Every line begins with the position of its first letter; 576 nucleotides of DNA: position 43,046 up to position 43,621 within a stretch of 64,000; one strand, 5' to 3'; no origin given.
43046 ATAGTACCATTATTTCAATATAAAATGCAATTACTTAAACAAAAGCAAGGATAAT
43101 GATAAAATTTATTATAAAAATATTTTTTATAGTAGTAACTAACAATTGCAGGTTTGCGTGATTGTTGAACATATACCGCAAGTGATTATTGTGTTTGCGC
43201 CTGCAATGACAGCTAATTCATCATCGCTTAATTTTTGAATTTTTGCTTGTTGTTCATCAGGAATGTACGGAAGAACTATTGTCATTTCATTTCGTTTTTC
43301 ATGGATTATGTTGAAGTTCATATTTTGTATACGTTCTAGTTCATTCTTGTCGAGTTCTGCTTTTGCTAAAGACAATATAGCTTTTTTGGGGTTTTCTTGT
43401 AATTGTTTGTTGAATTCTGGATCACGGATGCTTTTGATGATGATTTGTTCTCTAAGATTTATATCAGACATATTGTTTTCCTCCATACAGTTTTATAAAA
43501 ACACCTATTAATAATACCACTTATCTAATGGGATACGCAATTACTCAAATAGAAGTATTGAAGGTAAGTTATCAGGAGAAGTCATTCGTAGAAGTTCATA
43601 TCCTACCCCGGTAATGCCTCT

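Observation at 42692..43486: Two tandem precursor peptides: conserved ~95-aa leader, hypervariable Cys/Thr cores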

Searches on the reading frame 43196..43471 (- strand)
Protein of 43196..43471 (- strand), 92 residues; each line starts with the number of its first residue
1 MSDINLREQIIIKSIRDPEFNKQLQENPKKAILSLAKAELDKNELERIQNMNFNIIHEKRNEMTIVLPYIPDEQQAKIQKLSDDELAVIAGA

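Call 27: search_protein_representatives(alignment_id=A1)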
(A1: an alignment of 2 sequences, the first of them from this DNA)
Query: 2 sequences, 92 profile positions. Proteins with E-value up to 0.001 (for the whole library): 63; up to 1e-10: 4; up to 1e-30: 1. The best 63 are listed.
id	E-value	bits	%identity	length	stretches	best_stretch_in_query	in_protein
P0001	3.7e-49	180.7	-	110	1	1-92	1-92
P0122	3.1e-19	84.9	-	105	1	1-92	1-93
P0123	3.4e-19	84.7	-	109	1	2-92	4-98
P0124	3.3e-15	71.9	-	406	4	8-76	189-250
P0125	1.3e-09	54.0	-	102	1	2-89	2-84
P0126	1.5e-08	50.6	-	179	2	6-70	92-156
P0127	4.7e-08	49.0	-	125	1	6-92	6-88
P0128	1.1e-07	47.8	-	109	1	1-90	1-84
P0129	1.4e-07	47.5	-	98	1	5-92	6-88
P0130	4.0e-07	46.0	-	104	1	6-92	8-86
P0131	5.4e-07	45.6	-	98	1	4-91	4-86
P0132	7.0e-07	45.2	-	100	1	8-91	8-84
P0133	7.1e-07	45.2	-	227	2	6-70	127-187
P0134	7.2e-07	45.2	-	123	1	8-89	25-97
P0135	8.0e-07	45.1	-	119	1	8-76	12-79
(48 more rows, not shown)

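Call 29: find_encoding_contigs(protein=P0122, flank=10000, max_places=3)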
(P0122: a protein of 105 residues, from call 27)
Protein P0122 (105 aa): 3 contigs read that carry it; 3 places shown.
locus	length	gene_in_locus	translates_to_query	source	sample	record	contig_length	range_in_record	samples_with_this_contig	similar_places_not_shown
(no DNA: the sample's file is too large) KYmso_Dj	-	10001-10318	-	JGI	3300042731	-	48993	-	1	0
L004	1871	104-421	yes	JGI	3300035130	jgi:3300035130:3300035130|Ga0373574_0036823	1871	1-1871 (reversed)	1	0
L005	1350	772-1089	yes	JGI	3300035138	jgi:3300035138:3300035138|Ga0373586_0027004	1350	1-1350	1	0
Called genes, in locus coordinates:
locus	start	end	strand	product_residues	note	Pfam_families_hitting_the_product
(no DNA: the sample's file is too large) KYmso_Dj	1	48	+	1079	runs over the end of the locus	PF13575:DUF4135, PF05147:LANC_like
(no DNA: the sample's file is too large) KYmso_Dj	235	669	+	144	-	PF00582:Usp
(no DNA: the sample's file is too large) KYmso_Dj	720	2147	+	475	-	PF00006:ATP-synt_ab, PF22919:ATP-synt_VA_C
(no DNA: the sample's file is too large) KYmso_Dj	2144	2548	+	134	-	PF02823:ATP-synt_DE_N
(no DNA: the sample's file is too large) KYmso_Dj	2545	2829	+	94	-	PF09527:ATPase_gene1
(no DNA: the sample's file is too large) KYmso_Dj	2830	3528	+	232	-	PF00119:ATP-synt_A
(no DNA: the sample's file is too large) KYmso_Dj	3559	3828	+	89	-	PF00137:ATP-synt_C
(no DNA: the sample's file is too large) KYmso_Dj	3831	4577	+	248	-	PF00430:ATP-synt_B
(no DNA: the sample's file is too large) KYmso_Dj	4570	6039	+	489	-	PF02874:ATP-synt_ab_N (weak), PF00006:ATP-synt_ab, PF00306:ATP-synt_ab_C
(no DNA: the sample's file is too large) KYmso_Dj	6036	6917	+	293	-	PF00231:ATP-synt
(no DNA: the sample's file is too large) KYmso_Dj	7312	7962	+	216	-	PF00702:Hydrolase, PF08282:Hydrolase_3 (faint), PF12710:HAD, PF13419:HAD_2, PF13242:Hydrolase_like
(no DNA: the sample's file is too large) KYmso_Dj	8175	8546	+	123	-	PF00829:Ribosomal_L21p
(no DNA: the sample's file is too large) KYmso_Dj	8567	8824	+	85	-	PF01016:Ribosomal_L27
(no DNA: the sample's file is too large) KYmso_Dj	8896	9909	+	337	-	PF01018:GTP1_OBG, PF01926:MMR_HSR1, PF02421:FeoB_N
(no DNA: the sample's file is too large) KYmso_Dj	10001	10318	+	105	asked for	-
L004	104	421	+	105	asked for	-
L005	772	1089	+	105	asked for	-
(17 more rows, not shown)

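Call 30: find_encoding_contigs(protein=P0123, flank=10000, max_places=3)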
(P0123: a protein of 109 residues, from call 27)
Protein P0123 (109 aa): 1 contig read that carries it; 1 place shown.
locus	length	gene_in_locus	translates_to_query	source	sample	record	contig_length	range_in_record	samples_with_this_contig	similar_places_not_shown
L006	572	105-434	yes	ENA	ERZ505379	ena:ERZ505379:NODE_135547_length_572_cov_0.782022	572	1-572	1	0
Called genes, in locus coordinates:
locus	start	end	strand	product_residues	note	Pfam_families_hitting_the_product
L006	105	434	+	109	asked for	-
